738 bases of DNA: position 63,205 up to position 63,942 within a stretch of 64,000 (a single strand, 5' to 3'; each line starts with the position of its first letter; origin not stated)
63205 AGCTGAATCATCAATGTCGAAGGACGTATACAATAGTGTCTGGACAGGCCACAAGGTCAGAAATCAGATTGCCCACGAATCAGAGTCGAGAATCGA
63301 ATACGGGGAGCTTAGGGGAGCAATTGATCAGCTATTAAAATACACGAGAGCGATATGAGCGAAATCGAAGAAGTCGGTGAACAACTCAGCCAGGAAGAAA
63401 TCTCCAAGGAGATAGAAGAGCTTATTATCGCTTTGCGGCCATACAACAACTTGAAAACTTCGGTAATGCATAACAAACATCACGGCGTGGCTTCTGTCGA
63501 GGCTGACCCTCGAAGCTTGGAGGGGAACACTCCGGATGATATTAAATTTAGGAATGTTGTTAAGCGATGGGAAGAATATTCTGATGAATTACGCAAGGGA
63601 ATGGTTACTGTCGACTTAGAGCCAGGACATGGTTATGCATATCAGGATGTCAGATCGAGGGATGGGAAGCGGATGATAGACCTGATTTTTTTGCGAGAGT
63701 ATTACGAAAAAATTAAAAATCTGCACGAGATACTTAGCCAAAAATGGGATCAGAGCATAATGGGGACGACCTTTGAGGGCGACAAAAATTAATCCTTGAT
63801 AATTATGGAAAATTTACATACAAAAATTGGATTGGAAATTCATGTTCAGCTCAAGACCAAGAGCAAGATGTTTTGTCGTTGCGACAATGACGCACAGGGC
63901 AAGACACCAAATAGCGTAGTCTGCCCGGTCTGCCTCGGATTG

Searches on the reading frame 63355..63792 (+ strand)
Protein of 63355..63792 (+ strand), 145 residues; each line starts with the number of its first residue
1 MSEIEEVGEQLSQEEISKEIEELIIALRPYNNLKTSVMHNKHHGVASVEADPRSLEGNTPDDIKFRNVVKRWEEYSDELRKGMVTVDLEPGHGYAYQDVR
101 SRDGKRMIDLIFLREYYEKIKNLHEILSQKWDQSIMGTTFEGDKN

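Call 43: find_encoding_contigs(protein=window:63355-63792:+, flank=10000, max_places=2)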
Protein window:63355-63792:+ (145 aa): 1 contig read that carries it; 1 place shown.
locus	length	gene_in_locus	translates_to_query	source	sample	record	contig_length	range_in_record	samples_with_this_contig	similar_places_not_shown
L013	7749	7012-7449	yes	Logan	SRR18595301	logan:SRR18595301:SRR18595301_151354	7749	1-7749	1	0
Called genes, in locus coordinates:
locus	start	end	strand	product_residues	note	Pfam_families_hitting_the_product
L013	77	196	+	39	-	-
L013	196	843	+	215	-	-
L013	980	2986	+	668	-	PF22745:Nlig-Ia, PF01653:DNA_ligase_aden, PF03120:OB_DNA_ligase, PF03119:DNA_ligase_ZBD, PF14520:HHH_5 (faint), PF12826:HHH_2, PF00533:BRCT, PF12738:PTCB-BRCT (weak)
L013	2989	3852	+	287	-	PF02811:PHP (weak), PF13263:PHP_C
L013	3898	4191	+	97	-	PF02686:GatC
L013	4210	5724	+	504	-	PF01425:Amidase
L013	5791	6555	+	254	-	PF00160:Pro_isomerase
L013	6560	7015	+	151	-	-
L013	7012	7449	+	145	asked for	-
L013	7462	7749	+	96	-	?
